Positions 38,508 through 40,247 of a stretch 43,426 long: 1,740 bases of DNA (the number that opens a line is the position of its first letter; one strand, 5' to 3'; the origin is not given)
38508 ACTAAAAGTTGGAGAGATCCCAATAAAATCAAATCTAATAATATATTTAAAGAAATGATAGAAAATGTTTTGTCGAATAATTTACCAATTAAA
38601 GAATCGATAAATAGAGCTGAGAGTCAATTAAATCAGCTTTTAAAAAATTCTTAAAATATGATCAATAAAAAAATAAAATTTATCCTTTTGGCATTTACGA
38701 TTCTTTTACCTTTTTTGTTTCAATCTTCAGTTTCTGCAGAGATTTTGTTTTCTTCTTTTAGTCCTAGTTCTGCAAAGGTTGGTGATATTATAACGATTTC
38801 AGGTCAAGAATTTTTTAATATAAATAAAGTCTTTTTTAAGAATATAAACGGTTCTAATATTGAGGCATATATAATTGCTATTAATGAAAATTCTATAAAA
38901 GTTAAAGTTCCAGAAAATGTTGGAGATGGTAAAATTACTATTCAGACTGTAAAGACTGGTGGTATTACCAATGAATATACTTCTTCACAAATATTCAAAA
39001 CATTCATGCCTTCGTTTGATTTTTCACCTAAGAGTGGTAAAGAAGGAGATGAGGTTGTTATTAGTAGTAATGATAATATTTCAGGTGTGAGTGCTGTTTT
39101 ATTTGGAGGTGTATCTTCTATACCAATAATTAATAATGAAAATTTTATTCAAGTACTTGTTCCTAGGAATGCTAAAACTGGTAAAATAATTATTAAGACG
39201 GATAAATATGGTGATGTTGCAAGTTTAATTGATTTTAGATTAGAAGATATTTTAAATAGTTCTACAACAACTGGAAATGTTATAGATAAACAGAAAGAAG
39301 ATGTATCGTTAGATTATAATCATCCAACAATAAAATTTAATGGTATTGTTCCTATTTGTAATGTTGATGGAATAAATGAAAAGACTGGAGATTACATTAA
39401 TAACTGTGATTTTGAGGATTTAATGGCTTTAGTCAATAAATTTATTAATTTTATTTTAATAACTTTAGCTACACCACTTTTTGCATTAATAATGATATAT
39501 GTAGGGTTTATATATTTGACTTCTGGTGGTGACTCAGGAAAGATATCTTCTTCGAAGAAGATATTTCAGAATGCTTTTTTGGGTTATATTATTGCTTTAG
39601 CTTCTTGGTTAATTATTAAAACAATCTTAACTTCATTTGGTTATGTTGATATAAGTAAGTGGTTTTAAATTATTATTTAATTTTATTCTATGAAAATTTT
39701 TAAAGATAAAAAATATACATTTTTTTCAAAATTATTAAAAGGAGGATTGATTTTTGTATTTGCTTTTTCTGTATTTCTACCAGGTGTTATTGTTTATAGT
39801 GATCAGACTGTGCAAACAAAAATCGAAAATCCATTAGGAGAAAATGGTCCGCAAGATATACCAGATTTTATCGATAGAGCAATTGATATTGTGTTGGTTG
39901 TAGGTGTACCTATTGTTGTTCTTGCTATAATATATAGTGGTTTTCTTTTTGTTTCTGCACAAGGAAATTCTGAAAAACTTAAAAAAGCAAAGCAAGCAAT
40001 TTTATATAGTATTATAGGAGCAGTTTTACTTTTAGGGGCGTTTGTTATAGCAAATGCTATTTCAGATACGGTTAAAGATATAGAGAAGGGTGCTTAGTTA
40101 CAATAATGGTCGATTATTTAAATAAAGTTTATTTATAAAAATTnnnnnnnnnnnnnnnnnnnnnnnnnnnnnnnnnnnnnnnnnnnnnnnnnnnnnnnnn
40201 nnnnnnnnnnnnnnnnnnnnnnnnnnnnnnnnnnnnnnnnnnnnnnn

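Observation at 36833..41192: Seven-gene unit: methyltransferase, orphan SBP-like protein, TIG-pilin fusion and four tandem VirB2/TrbC-like mini-pilins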

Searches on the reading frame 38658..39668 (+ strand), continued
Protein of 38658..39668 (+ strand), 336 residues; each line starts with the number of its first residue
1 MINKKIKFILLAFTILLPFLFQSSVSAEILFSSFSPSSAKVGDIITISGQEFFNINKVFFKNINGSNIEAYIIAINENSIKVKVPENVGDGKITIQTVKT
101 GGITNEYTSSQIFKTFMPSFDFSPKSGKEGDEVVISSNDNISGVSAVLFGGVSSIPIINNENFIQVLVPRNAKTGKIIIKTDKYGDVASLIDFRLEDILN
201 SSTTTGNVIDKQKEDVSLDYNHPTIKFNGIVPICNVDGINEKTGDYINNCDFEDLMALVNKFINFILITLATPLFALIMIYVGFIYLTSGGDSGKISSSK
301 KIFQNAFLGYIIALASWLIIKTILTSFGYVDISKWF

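Call 73: fold_search(model_id=the predicted structure, library=pdb)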
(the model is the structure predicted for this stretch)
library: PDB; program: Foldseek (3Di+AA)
matches with E <= 10: 1399; with E <= 0.001: 191
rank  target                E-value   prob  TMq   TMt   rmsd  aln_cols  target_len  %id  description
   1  6d2y                  3.3e-08  1.00  0.26  0.22   7.2       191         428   18  Crystal structure of surface glycan-binding protein PbSGBP-B from Prevotella bryantii (released 2019-10-16)
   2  5lsp_A                4.4e-08  1.00  0.21  0.31  10.1       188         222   17  107_A07 Fab in complex with fragment of the Met receptor (released 2017-09-13)
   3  6gcu_A                9.9e-08  1.00  0.23  0.12  11.6       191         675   18  MET receptor in complex with InlB internalin domain and DARPin A3A (released 2019-05-15)
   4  5l7n                  1.2e-07  1.00  0.24  0.23   9.0       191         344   17  Plexin A1 extracellular fragment, domains 7-10 (IPT3-IPT6) (released 2017-03-15)
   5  5l56_A                1.3e-07  1.00  0.23  0.09   9.1       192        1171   18  Plexin A1 full extracellular region, domains 1 to 10, to 4 angstrom (released 2016-07-06)
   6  7mo7_B                1.3e-07  1.00  0.23  0.12   9.5       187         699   18  Cryo-EM structure of 2:2 c-MET/HGF holo-complex (released 2021-06-09)
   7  3orj                  1.7e-07  1.00  0.25  0.20   8.3       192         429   21  Crystal structure of a sugar-binding protein (BACOVA_04391) from Bacteroides ovatus at 2.16 A resolution (released 2010-10-13)
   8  2uzy_D                2.6e-07  1.00  0.20  0.13   9.7       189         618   16  Structure of the human receptor tyrosine kinase Met in complex with the Listeria monocytogenes invasion protein inlb:  (released 2007-08-07)
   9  2uzy_B                2.6e-07  1.00  0.21  0.12   9.5       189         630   16  Structure of the human receptor tyrosine kinase Met in complex with the Listeria monocytogenes invasion protein inlb:  (released 2007-08-07)
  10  5e7g_A                2.8e-07  1.00  0.26  0.21   9.0       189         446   18  Crystal structure of Bacova_02650 with xylogluco-oligosaccharide (released 2016-05-04)
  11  7k44                  3.5e-07  1.00  0.20  0.19  11.9       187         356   14  SGBP-B from a complex xyloglucan utilization locus in Bacteroides uniformis (released 2021-09-29)
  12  6e9b_A                6.5e-07  1.00  0.19  0.18  10.1       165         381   18  Bacteroides ovatus mixed-linkage glucan utilization locus (MLGUL) SGBP-B in complex with mixed-linkage heptasaccharide (released 2019-05-15)
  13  3hrp                  7.7e-07  1.00  0.24  0.20   9.5       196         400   15  Crystal structure of Structural genomics protein of unknown function (NP_812590.1) from Bacteroides thetaiotaomicron VPI (released 2009-08-04)
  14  3tc9_A                1.3e-06  1.00  0.24  0.20  12.5       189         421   14  Crystal structure of an auxiliary nutrient binding protein (BT_3476) from Bacteroides thetaiotaomicron VPI-5482 at 2.2 (released 2011-09-21)
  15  3tc9_B                1.4e-06  1.00  0.24  0.19  12.7       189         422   15  Crystal structure of an auxiliary nutrient binding protein (BT_3476) from Bacteroides thetaiotaomicron VPI-5482 at 2.2 (released 2011-09-21)
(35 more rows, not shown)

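Call 80: search_protein_families(library=ncbifam, proteins=[window:38658-39665:+], max_evalue=0.01)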
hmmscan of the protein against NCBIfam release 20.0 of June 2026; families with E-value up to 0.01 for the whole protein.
window:38658-39665:+ (336 aa): 1 family
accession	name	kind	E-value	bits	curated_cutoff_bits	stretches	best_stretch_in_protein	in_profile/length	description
TIGR03437.1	Soli_cterm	paralog_domain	0.0084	15.9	29.05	0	63-108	48-91/225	Solibacter uncharacterized C-terminal domain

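Call 100: search_protein_families(library=pfam, proteins=[L012:10001-11707:+, L009:10001-11368:+], max_evalue=0.001)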
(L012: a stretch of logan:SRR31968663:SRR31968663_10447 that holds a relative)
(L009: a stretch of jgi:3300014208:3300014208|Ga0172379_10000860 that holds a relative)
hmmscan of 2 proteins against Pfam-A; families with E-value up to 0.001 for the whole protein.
L012:10001-11707:+ (569 aa): 2 families
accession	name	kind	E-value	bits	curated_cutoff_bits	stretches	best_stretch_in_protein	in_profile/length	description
PF01833.30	TIG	-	7.8e-15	55.1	20.9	2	339-417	2-78/84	IPT/TIG domain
PF18895.5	T4SS_pilin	-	2.3e-06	28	26.6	1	490-556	7-71/71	Type IV secretion system pilin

L009:10001-11368:+ (456 aa): 3 families
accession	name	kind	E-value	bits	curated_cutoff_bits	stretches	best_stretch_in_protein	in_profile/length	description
PF16410.10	DUF5018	-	1.2e-09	38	38.2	1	133-290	130-284/352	Domain of unknown function (DUF5018)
PF18895.5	T4SS_pilin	-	1.2e-06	28.9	26.6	1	390-441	21-71/71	Type IV secretion system pilin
PF22243.2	DUF5018-rel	-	6.6e-05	23.5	28.1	1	171-215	65-114/115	DUF5018-related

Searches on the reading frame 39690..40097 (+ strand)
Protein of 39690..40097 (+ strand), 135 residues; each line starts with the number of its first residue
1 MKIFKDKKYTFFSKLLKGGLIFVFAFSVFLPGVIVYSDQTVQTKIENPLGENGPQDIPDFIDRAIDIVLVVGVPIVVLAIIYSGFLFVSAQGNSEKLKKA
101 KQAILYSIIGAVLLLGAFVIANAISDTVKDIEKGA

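Call 3: search_protein_families(library=pfam, proteins=[window:39690-40097:+], max_evalue=1)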
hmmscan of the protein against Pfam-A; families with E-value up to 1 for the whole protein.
window:39690-40097:+ (135 aa): 13 families
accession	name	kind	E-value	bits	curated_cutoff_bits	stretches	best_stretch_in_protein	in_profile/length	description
PF18895.5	T4SS_pilin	-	3.3e-09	37.1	26.6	1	57-124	5-71/71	Type IV secretion system pilin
PF01554.23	MatE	-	0.0001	22.5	24.9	1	47-124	58-135/161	MatE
PF04956.18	TrbC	-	0.00035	21.2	27.9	1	53-124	34-98/98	TrbC/VIRB2 pilin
PF05767.17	Pox_A14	-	0.0006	20.4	27.7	1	57-120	3-65/93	Poxvirus virion envelope protein A14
PF19607.4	DUF6112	-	0.0025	18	25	1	54-119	13-75/88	Family of unknown function (DUF6112)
PF11368.13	DUF3169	-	0.018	15.1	31.6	1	15-133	52-165/250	Protein of unknown function (DUF3169)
PF19592.4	DUF6097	-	0.038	14.6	27.5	1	21-104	67-146/152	Family of unknown function (DUF6097)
PF14163.11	SieB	-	0.052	13.6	26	0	80-130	5-57/147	Super-infection exclusion protein B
PF07438.16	DUF1514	-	0.13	12.6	25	0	76-100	3-27/62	Protein of unknown function (DUF1514)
PF10160.15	Tmemb_40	-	0.16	11.8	25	1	71-126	8-63/255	Predicted membrane protein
PF14147.11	Spore_YhaL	-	0.21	11.7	27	0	75-94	7-26/52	Sporulation protein YhaL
PF20389.3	DUF6684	-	0.48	11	24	1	70-127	16-72/79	Family of unknown function (DUF6684)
PF04515.18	Choline_transpo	-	0.72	9.4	26.9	1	61-128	248-310/326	Plasma-membrane choline transporter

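Call 80: search_protein_families(library=ncbifam, proteins=[window:39690-40094:+], max_evalue=0.01)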
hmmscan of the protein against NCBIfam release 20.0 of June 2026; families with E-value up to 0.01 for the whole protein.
window:39690-40094:+ (135 aa): 1 family
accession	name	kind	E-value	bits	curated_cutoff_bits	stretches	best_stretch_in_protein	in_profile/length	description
NF045849.1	ICE_MMCAP2_0565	equivalog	7e-09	35.2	40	1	60-127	12-79/80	Mbov_0395 family pilin-like conjugal transfer protein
